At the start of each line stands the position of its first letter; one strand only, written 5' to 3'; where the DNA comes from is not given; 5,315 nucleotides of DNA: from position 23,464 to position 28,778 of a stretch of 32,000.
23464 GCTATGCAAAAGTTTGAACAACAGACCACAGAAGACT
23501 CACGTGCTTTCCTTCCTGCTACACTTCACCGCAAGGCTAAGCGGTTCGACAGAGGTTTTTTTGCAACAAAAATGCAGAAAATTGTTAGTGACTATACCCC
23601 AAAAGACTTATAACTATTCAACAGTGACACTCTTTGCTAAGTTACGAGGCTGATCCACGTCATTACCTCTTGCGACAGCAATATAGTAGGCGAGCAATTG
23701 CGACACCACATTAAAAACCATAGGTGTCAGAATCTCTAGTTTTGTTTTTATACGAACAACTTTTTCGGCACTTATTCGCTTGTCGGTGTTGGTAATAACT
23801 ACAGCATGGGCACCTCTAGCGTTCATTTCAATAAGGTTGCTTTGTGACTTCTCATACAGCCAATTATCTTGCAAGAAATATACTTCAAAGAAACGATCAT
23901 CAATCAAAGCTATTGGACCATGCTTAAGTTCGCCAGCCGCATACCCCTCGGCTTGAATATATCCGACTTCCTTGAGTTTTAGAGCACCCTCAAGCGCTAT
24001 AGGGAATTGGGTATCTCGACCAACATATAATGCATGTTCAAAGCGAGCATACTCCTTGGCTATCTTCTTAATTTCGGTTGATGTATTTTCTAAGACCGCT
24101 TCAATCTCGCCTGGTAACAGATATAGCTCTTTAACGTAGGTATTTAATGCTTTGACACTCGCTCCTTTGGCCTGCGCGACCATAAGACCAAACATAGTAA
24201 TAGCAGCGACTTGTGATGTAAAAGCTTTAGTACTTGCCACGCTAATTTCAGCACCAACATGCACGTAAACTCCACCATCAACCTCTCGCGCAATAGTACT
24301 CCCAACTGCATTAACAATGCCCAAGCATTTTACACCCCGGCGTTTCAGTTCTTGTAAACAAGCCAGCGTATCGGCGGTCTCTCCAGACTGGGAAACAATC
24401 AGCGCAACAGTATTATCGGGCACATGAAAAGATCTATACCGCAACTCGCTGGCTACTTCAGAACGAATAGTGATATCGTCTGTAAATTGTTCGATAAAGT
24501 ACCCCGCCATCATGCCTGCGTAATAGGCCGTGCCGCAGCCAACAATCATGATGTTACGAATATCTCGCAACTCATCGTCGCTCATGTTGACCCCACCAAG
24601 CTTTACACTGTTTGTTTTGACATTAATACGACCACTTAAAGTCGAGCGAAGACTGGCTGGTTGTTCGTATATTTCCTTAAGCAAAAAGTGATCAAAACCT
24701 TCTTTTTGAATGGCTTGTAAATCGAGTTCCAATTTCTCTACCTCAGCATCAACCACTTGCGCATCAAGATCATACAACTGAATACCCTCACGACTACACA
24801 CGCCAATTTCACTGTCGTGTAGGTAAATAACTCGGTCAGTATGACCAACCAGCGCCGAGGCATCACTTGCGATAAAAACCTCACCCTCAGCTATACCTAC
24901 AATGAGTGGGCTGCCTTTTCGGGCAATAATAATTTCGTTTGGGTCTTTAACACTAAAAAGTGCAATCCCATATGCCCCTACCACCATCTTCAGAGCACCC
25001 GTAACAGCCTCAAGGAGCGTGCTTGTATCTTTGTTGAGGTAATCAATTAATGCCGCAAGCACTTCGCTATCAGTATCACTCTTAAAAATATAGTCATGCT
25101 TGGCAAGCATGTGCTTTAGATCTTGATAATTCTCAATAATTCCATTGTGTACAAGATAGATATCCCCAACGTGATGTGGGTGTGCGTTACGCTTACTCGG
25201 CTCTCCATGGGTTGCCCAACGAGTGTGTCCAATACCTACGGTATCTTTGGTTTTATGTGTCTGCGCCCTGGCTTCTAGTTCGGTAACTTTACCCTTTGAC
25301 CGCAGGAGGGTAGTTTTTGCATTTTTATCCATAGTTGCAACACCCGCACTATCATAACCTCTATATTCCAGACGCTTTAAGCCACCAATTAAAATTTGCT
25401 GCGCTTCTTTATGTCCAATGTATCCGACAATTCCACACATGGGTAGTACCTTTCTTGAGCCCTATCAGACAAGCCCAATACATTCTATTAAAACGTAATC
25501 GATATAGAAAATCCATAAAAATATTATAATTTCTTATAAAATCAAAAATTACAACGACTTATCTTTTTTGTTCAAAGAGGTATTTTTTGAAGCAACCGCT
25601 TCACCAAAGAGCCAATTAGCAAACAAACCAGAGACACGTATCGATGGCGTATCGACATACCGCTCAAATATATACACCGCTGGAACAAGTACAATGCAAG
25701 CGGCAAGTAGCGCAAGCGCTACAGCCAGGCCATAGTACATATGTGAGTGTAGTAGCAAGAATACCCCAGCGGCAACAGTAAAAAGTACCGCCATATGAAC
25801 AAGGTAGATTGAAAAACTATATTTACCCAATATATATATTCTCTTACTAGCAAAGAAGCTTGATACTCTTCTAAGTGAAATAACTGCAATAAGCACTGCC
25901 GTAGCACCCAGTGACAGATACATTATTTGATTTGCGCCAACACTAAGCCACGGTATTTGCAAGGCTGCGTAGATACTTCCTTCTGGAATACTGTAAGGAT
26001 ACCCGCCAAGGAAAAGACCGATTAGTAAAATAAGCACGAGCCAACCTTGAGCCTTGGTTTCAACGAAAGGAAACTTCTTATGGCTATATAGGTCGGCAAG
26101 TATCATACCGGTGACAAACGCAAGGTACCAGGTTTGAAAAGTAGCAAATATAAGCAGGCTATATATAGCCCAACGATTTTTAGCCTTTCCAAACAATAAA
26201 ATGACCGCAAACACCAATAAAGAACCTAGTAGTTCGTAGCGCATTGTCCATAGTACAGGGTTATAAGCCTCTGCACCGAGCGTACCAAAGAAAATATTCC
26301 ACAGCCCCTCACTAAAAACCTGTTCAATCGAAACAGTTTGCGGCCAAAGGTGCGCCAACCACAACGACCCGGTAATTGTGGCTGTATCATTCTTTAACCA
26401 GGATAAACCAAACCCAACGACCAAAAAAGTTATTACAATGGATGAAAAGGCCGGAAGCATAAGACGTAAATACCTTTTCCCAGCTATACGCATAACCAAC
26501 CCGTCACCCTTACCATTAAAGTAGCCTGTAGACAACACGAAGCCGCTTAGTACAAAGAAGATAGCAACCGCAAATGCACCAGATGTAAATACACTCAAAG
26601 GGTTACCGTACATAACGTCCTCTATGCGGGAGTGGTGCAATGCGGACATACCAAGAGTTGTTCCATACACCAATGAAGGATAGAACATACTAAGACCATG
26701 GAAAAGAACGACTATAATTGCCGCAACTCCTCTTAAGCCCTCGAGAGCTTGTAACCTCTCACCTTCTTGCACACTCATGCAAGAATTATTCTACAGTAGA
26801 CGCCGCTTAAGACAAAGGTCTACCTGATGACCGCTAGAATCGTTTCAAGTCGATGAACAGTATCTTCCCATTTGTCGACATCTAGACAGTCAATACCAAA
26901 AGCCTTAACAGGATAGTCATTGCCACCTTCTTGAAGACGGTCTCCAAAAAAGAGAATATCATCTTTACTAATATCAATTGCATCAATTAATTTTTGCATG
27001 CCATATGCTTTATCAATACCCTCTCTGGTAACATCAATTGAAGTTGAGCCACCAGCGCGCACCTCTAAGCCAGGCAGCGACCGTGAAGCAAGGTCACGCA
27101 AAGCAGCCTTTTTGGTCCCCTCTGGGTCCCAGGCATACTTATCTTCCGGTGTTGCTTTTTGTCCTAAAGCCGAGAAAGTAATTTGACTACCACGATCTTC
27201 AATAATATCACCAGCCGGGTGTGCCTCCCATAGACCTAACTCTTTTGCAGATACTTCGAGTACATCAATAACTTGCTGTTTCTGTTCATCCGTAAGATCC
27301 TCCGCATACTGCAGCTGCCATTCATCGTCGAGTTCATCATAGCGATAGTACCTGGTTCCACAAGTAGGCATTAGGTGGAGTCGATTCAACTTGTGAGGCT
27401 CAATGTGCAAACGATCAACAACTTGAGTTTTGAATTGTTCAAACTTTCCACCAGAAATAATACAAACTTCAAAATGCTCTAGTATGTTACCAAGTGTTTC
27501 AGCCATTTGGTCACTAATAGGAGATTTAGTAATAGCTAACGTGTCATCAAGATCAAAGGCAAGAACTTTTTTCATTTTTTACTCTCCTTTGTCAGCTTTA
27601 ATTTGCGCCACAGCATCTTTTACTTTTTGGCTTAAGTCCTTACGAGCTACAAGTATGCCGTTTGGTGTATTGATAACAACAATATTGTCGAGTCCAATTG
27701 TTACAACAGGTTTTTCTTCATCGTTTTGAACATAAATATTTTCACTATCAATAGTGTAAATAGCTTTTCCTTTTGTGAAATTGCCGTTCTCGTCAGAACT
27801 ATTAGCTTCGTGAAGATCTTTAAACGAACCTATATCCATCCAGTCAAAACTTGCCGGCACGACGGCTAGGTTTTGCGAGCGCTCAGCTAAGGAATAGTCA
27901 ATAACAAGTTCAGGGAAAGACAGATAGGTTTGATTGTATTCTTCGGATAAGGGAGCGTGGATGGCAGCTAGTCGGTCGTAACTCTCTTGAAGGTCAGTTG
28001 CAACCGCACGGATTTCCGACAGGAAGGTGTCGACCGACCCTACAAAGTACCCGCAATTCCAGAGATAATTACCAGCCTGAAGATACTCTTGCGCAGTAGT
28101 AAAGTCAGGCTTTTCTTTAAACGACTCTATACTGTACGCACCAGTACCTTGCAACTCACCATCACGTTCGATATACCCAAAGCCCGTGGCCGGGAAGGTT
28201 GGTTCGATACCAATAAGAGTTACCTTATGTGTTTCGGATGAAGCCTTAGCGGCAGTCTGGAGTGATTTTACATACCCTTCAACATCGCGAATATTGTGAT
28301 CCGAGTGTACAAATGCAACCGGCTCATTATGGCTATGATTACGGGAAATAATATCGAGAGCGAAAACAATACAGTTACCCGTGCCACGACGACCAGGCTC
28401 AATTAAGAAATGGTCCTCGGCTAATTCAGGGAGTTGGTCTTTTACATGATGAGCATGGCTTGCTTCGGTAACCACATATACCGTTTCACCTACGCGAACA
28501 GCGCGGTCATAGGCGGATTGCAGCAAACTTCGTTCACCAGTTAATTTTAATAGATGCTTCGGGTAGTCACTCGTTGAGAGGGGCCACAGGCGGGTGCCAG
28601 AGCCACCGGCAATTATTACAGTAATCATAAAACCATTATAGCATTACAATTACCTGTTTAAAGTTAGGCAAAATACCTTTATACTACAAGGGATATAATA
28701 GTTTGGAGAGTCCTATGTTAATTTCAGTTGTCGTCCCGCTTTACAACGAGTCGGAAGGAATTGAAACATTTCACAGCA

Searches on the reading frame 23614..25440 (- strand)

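Call 40: search_protein_families(library=pfam, proteins=[window:23614-25440:-], max_evalue=0.001)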
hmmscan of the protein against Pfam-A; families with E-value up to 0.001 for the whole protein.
window:23614-25440:- (608 aa): 4 families
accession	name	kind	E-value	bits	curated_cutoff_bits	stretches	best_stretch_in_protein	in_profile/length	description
PF01380.27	SIS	-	3.5e-41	140.5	25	2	290-419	1-130/131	SIS domain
PF13522.11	GATase_6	-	1.8e-20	73.7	27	1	59-193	3-130/130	Glutamine amidotransferase domain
PF13537.11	GATase_7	-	1.7e-12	47.9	25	1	89-197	16-121/123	Glutamine amidotransferase domain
PF13230.11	GATase_4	-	0.00039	19.9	23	0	62-141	67-147/272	Glutamine amidotransferases class-II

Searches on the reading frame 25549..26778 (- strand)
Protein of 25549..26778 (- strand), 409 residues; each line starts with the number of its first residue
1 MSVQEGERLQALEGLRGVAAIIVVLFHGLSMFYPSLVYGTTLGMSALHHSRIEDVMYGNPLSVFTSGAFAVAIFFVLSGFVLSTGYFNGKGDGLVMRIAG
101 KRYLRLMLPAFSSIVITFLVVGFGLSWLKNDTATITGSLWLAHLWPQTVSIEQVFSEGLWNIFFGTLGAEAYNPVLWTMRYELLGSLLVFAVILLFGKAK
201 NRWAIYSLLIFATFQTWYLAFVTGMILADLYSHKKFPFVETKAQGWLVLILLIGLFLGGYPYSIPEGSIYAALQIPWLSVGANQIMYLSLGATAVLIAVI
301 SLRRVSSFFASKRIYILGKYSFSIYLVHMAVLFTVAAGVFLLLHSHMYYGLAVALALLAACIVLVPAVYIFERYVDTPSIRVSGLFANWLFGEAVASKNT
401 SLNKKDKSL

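Call 40: search_protein_families(library=pfam, proteins=[window:25549-26778:-], max_evalue=0.001)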
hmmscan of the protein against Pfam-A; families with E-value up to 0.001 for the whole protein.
window:25549-26778:- (409 aa): 1 family
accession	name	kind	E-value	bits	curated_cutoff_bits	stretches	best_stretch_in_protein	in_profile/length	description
PF01757.29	Acyl_transf_3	-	8.2e-23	81.4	31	1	10-364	2-325/326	Acyltransferase domain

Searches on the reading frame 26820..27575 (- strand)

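Call 40: search_protein_families(library=pfam, proteins=[window:26820-27575:-], max_evalue=0.001)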
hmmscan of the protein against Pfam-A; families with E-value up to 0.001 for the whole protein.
window:26820-27575:- (251 aa): 3 families
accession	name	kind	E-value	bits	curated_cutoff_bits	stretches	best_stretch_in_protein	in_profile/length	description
PF03332.19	PMM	-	1.1e-11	45.5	22.4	1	24-247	1-219/221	Eukaryotic phosphomannomutase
PF08282.18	Hydrolase_3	-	3.6e-09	37.2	20.9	1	171-213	170-212/255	haloacid dehalogenase-like hydrolase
PF00702.32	Hydrolase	-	0.00046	21.1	26.4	0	3-83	2-76/191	haloacid dehalogenase-like hydrolase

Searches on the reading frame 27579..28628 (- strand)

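Call 40: search_protein_families(library=pfam, proteins=[window:27579-28628:-], max_evalue=0.001)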
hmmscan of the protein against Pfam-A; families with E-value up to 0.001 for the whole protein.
window:27579-28628:- (349 aa): 3 families
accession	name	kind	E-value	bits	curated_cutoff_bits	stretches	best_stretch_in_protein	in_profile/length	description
PF00483.29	NTP_transferase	-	8.5e-40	137.3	21.2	1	3-280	2-243/245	Nucleotidyl transferase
PF22640.1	ManC_GMP_beta-helix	-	1.7e-10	41.1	27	1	292-342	5-54/55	MannoseP isomerase/GMP-like beta-helix domain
PF12804.13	NTP_transf_3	-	6.8e-06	26.8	27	1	4-70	2-63/160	MobA-like NTP transferase domain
